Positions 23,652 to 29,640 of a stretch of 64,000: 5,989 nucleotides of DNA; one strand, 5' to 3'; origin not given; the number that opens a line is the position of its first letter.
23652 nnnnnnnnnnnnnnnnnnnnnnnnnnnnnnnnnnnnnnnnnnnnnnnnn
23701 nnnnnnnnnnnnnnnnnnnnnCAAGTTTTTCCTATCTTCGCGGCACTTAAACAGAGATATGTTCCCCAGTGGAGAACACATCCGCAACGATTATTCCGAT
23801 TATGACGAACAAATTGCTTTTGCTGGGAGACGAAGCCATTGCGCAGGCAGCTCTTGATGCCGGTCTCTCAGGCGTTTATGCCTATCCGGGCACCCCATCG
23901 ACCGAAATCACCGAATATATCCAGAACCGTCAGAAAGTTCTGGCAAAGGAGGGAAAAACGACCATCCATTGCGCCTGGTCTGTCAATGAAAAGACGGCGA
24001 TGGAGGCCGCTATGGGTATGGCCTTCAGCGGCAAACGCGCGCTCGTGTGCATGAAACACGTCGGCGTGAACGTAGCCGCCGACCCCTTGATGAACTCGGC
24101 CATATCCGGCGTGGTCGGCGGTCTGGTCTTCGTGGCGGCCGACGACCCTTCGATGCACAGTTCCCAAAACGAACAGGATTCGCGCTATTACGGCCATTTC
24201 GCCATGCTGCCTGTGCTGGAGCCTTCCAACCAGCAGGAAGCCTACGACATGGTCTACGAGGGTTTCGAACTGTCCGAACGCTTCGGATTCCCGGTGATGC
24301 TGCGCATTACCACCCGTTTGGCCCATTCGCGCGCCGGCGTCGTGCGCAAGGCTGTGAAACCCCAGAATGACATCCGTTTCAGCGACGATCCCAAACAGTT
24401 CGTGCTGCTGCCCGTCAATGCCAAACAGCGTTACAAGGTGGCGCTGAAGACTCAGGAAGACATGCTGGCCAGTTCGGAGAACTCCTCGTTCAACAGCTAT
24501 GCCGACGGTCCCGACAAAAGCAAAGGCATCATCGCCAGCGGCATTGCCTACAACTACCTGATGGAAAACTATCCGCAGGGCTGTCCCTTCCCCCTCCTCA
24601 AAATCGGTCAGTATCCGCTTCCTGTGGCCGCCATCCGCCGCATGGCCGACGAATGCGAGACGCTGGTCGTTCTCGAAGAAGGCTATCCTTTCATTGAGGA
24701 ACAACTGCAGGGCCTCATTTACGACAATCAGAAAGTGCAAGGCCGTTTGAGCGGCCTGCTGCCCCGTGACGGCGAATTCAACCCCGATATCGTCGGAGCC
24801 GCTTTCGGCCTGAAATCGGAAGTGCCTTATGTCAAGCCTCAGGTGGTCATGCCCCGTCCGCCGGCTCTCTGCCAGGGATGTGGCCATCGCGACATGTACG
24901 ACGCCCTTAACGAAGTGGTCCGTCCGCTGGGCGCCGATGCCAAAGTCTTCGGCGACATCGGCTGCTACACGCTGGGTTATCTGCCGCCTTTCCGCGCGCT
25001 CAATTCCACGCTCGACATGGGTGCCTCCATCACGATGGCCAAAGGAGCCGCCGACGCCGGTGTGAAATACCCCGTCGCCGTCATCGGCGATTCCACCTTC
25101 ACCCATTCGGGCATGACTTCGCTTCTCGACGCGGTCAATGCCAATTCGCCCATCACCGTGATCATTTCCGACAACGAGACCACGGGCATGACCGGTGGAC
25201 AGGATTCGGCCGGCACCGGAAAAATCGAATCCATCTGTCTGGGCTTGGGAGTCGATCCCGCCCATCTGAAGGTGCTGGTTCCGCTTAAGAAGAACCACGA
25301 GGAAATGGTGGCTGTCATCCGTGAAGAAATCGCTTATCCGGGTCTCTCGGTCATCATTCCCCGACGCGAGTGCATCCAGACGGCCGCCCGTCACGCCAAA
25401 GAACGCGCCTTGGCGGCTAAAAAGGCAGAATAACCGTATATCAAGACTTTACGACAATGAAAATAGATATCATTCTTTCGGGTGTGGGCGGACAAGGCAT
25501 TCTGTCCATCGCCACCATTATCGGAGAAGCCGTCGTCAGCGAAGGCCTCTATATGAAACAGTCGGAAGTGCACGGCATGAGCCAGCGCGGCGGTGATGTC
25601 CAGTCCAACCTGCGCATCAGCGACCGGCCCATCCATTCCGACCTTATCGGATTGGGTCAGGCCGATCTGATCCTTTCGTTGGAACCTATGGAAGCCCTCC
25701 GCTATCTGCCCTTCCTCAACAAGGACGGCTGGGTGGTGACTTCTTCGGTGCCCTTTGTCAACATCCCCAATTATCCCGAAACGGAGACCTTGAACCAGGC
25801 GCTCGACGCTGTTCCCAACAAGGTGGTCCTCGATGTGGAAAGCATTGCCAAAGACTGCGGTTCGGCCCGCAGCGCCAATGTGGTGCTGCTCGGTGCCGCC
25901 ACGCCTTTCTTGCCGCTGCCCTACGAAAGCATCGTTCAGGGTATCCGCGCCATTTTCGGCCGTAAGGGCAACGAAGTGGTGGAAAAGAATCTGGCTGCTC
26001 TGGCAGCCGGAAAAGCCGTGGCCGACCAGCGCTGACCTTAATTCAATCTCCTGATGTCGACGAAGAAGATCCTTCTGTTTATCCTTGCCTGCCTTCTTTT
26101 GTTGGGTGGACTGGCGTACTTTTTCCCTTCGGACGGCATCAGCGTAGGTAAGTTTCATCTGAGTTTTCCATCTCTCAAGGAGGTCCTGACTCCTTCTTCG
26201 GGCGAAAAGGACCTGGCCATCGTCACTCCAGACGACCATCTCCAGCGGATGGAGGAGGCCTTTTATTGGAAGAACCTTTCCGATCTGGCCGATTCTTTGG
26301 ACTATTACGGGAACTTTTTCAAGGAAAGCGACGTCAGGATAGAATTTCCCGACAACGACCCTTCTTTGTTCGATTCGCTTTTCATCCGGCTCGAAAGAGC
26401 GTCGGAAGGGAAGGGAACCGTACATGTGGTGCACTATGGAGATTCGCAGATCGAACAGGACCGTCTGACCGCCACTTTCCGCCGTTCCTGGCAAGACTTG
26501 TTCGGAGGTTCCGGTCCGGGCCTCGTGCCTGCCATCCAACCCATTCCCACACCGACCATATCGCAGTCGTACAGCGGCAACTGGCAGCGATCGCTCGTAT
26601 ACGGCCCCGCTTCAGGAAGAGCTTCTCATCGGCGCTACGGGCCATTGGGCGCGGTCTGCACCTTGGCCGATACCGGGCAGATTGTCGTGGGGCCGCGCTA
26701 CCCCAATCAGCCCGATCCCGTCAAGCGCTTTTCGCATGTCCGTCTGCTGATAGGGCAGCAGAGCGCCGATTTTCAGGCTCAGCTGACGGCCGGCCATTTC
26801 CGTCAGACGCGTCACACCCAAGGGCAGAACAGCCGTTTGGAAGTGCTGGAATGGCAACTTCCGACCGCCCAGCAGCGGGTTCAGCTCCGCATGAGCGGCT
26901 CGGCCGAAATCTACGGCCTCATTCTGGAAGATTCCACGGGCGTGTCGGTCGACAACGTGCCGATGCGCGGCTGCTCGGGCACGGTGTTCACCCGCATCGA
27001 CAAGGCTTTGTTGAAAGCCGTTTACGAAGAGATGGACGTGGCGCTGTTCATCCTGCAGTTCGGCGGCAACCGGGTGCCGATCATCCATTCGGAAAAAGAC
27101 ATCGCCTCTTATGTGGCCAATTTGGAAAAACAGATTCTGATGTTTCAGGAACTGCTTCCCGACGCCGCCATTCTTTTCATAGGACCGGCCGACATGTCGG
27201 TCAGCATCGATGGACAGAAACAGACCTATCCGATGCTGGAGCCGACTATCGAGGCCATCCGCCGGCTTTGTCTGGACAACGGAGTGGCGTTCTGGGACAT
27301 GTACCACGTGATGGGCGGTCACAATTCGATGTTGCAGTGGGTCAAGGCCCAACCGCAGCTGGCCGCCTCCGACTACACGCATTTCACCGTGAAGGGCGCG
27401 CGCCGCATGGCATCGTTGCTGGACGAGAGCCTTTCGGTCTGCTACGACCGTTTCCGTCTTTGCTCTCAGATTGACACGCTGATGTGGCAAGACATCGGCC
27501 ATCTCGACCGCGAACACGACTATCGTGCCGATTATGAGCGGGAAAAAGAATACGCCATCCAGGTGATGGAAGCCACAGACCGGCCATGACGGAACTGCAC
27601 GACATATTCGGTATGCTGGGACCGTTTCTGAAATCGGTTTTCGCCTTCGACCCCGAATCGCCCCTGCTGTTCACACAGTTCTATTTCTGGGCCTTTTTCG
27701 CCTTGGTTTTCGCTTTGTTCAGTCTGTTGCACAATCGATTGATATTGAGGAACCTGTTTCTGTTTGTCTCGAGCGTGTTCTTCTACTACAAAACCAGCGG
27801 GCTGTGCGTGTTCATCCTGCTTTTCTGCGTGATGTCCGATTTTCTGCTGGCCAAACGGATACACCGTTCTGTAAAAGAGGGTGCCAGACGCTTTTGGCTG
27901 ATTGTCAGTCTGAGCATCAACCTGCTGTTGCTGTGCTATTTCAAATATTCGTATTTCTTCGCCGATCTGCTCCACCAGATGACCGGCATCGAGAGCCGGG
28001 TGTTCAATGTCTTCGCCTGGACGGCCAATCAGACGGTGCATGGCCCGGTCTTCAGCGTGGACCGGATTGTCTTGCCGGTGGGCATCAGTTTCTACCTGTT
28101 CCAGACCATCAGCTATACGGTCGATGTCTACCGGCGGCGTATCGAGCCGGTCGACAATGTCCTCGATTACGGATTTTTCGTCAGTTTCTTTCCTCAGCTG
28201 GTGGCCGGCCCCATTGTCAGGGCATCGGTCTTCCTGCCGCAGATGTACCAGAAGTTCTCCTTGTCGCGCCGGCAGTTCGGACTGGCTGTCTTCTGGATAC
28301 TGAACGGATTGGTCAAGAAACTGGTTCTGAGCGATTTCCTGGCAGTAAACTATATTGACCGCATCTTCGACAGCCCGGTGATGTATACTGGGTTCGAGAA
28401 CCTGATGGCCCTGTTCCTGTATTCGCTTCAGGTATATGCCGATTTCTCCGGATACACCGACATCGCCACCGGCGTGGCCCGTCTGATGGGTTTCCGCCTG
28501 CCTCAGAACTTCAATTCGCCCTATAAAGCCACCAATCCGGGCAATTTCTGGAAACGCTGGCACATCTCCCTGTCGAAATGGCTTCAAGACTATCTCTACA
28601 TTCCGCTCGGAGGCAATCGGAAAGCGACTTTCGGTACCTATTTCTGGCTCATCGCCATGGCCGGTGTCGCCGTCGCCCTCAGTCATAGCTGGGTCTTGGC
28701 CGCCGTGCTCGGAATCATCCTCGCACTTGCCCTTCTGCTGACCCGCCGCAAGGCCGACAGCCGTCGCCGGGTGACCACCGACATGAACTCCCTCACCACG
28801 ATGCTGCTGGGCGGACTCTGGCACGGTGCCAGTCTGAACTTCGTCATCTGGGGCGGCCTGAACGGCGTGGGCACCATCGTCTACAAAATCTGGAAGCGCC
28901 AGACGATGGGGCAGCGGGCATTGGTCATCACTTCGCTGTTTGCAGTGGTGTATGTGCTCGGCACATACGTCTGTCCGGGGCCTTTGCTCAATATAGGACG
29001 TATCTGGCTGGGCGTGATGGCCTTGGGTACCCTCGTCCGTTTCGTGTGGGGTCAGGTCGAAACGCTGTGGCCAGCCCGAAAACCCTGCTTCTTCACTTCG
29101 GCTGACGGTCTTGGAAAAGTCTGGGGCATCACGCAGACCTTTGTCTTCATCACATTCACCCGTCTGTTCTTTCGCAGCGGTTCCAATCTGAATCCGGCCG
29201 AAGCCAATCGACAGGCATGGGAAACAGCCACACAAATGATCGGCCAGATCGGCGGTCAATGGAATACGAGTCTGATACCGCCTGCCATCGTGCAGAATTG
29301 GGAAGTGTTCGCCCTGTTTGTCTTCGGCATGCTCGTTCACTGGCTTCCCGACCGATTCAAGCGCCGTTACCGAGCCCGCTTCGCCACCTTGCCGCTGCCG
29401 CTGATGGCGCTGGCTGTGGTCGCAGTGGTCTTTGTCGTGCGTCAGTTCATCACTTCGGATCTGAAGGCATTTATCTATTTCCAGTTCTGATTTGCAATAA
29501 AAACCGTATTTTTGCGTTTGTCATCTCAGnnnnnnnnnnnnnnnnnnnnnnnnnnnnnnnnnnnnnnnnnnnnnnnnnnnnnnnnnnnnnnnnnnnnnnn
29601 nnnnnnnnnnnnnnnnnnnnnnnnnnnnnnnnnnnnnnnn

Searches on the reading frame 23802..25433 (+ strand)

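Call 48: search_protein_families(library=pfam, max_evalue=0.000001, proteins=[window:23802-25433:+])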
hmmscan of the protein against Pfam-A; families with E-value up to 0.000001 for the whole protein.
window:23802-25433:+ (543 aa): 3 families
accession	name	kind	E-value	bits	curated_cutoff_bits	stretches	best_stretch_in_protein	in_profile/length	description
PF02775.26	TPP_enzyme_C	-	2.7e-14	53.6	21.9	1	385-517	1-148/151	Thiamine pyrophosphate enzyme, C-terminal TPP binding domain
PF01855.24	POR_N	-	2.2e-12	47.7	27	1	16-181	2-166/231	Pyruvate flavodoxin/ferredoxin oxidoreductase, thiamine diP-bdg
PF02776.23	TPP_enzyme_N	-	8.5e-07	29.2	26.8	0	9-93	3-80/119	Thiamine pyrophosphate enzyme, N-terminal TPP binding domain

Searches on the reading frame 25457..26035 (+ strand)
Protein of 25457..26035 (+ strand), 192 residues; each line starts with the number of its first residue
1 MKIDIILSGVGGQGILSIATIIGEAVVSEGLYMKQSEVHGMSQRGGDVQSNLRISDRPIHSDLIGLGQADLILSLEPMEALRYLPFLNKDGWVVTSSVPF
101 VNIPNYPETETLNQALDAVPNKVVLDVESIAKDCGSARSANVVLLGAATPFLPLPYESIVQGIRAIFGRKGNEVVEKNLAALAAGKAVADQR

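Call 48: search_protein_families(library=pfam, max_evalue=0.000001, proteins=[window:25457-26035:+])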
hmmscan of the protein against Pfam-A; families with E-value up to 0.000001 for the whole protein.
window:25457-26035:+ (192 aa): 1 family
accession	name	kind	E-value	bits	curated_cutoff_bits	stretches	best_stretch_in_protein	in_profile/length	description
PF01558.24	POR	-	4.4e-36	125.1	27.4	1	11-185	1-171/173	Pyruvate ferredoxin/flavodoxin oxidoreductase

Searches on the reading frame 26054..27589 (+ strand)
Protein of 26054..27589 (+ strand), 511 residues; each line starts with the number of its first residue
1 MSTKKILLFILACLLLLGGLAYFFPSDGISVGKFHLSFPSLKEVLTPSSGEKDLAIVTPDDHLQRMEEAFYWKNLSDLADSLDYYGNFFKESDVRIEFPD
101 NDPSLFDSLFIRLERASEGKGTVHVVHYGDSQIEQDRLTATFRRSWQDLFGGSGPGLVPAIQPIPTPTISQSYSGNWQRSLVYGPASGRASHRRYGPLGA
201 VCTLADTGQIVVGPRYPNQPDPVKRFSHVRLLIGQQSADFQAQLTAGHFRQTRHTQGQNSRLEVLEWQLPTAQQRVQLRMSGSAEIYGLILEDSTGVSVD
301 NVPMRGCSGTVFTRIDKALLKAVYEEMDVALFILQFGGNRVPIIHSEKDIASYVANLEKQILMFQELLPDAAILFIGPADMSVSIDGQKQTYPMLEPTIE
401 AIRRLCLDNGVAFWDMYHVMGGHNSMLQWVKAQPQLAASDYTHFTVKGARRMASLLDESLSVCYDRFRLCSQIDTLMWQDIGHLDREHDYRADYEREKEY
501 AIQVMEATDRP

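Call 49: search_protein_families(library=pfam, max_evalue=0.000001, proteins=[window:26054-27589:+])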
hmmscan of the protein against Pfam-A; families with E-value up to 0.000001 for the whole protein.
window:26054-27589:+ (511 aa): 1 family
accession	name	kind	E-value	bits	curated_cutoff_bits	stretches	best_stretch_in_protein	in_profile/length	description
PF13472.12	Lipase_GDSL_2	-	1.7e-09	38.9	32.9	1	290-451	26-178/178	GDSL-like Lipase/Acylhydrolase family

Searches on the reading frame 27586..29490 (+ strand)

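Call 49: search_protein_families(library=pfam, max_evalue=0.000001, proteins=[window:27586-29490:+])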
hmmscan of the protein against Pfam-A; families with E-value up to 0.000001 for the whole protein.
window:27586-29490:+ (634 aa): 1 family
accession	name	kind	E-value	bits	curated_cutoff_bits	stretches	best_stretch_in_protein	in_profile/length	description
PF03062.24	MBOAT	-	1.4e-19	71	27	1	28-346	15-253/337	MBOAT, membrane-bound O-acyltransferase family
